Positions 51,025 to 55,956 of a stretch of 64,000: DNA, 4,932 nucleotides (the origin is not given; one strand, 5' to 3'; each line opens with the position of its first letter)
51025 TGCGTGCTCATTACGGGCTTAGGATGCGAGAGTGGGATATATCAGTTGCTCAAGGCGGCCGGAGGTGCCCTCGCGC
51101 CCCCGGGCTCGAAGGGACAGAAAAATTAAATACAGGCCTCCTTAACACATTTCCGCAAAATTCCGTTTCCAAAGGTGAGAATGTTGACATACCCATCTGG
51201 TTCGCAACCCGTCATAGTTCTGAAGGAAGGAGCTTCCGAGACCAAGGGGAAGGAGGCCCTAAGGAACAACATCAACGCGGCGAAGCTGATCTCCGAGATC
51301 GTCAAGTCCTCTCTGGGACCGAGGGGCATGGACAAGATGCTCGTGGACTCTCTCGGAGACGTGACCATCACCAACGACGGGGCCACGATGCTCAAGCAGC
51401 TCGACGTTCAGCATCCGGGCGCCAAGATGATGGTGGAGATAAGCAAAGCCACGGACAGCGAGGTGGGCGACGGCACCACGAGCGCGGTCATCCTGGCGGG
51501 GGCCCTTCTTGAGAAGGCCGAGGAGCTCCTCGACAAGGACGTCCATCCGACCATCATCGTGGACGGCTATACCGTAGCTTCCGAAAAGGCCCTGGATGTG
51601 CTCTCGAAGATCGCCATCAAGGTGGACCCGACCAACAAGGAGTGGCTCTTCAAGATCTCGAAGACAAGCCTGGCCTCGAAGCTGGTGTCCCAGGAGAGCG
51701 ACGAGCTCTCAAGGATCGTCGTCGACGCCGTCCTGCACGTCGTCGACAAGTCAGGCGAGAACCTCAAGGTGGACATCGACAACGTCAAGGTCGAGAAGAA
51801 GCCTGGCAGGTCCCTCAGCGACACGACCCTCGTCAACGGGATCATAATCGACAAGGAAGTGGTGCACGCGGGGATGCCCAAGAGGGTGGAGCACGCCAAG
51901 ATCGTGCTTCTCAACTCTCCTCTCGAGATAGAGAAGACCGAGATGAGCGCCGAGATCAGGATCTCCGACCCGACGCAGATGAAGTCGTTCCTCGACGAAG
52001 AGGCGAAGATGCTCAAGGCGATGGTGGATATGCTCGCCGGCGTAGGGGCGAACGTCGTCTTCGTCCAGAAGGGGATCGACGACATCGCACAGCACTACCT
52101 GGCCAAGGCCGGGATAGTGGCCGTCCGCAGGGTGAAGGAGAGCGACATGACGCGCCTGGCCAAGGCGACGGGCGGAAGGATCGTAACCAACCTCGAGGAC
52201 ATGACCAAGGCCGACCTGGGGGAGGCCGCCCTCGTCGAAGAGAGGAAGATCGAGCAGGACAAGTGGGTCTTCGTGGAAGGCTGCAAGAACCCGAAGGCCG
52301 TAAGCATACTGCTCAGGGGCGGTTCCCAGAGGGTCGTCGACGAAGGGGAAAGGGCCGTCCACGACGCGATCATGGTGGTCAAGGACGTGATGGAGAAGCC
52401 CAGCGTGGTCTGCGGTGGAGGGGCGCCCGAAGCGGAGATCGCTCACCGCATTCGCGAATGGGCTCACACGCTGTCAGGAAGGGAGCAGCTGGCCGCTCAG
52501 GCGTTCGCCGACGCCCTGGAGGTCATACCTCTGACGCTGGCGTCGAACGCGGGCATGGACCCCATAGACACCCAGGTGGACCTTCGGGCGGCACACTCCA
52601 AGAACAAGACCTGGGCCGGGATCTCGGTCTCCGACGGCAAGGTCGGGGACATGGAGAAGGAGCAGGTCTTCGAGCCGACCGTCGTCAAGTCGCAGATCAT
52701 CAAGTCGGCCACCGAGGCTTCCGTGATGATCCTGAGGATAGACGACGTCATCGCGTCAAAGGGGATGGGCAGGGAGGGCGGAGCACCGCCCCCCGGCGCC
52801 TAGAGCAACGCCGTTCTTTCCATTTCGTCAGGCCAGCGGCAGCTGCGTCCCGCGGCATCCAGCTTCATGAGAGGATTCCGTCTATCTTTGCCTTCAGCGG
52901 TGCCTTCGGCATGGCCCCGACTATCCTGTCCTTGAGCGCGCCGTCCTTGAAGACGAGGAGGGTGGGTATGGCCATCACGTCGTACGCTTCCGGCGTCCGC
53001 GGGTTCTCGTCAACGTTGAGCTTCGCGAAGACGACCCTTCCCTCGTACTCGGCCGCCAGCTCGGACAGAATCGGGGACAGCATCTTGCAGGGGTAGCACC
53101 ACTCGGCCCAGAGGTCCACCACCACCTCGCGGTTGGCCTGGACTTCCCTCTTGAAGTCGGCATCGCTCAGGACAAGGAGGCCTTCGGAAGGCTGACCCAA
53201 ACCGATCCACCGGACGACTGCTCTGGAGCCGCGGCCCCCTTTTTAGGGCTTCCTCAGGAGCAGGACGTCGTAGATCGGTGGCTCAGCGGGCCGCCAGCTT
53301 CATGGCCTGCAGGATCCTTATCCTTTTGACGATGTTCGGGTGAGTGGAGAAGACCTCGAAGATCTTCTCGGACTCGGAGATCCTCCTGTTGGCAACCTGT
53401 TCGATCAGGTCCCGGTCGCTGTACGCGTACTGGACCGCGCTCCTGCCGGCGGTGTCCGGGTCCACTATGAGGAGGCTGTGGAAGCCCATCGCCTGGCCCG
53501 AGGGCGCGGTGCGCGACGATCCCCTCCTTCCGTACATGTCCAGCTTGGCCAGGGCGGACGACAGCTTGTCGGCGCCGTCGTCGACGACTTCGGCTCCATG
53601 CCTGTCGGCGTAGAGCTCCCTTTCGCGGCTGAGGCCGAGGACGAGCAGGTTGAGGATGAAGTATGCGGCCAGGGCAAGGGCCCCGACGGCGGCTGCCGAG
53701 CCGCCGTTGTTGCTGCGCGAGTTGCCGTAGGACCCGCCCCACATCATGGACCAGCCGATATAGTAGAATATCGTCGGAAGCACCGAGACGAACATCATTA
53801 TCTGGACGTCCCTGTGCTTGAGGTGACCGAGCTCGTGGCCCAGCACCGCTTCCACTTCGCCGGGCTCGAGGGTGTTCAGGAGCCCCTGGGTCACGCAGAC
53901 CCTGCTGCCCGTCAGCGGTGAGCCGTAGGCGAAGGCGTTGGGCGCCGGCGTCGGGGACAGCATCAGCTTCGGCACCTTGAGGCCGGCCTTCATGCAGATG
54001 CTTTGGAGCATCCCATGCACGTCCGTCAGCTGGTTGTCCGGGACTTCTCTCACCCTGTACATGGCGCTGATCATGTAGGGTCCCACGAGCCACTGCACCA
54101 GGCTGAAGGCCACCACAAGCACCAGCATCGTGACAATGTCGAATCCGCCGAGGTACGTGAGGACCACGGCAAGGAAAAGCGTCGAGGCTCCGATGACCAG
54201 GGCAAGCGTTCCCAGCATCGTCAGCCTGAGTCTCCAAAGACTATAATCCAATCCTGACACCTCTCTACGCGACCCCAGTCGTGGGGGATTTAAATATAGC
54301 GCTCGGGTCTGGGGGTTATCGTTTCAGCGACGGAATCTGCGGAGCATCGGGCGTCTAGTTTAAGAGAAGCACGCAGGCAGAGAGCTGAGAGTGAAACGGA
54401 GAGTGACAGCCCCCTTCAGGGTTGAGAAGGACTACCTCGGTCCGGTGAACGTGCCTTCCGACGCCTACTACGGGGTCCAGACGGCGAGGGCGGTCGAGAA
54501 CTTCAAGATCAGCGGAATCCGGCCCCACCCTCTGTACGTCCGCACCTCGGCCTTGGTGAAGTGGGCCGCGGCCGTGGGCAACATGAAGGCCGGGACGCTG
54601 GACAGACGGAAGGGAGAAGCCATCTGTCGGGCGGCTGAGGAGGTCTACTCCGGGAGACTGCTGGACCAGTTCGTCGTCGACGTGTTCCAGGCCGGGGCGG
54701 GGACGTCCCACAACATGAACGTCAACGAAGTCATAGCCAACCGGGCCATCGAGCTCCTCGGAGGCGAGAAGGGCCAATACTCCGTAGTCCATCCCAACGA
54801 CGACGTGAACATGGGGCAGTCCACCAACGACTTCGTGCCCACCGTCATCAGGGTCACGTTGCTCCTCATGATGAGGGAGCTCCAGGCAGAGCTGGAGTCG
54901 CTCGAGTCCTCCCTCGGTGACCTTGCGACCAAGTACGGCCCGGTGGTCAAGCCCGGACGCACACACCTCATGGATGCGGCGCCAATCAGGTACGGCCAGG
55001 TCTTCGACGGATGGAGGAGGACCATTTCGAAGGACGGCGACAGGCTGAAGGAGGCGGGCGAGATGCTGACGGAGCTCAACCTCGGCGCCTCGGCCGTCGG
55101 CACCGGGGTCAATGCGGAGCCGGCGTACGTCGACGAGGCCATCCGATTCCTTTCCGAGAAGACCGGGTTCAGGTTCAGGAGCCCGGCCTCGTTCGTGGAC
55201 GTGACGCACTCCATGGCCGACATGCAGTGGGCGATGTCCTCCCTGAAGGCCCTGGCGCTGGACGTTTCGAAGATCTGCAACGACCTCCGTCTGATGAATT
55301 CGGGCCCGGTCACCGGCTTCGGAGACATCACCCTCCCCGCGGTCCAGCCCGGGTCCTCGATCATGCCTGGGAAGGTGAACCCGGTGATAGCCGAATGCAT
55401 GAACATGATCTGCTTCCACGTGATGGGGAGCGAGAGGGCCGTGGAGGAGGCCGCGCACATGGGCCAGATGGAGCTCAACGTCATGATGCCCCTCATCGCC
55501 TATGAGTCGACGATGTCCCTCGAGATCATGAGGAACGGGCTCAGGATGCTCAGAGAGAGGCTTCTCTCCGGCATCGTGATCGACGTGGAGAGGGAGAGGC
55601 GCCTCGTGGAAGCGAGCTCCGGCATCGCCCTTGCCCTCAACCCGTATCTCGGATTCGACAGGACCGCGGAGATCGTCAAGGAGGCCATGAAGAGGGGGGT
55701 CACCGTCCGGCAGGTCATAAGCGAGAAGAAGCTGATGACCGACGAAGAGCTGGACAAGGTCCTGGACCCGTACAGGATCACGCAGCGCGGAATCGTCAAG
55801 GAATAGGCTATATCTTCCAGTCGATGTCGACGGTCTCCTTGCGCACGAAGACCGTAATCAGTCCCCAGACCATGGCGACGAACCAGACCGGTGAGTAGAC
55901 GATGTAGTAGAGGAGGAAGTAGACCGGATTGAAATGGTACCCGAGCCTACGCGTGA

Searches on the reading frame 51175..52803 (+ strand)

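Call 35: search_protein_families(library=pfam, proteins=[window:51175-52803:+], max_evalue=0.00001)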
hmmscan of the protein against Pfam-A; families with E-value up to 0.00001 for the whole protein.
window:51175-52803:+ (542 aa): 1 family
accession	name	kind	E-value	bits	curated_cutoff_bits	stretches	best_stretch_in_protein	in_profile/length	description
PF00118.29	Cpn60_TCP1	-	1.6e-186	621.2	34.3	1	39-529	1-489/490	TCP-1/cpn60 chaperonin family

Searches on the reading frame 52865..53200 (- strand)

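Call 35: search_protein_families(library=pfam, proteins=[window:52865-53200:-], max_evalue=0.00001)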
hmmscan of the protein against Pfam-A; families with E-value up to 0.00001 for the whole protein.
window:52865-53200:- (111 aa): 3 families
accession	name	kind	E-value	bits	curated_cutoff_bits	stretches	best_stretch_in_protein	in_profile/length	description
PF00085.26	Thioredoxin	-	7e-29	100.3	23.5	1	9-107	3-102/103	Thioredoxin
PF13098.12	Thioredoxin_2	-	8.6e-07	29.7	27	1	21-104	3-102/104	Thioredoxin-like domain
PF13905.12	Thioredoxin_8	-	7.6e-06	26.6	27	0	26-66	4-46/94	Thioredoxin-like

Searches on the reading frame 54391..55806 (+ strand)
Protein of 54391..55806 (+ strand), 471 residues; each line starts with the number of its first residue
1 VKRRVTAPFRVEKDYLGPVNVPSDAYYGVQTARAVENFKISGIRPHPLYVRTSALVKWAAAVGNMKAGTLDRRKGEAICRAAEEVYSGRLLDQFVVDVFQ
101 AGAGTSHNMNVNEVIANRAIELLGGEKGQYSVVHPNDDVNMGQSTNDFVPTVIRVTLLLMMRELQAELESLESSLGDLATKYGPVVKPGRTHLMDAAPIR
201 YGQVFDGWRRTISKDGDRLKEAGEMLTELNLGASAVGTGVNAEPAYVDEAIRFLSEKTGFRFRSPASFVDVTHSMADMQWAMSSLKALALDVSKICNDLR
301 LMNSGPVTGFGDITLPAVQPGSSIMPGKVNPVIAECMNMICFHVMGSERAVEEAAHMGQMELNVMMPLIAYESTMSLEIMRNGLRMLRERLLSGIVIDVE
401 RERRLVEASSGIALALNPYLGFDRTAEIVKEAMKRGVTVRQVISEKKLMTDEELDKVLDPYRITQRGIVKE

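Call 36: search_protein_families(library=pfam, proteins=[window:54391-55806:+], max_evalue=0.00001)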
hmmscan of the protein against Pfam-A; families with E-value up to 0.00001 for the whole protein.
window:54391-55806:+ (471 aa): 2 families
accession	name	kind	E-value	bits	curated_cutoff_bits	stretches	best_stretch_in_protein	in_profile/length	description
PF00206.25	Lyase_1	-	8.7e-81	272.2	27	1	17-346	1-312/312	Lyase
PF10415.14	FumaraseC_C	-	1.2e-16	61.3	32.5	1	415-464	4-53/54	Fumarase C C-terminus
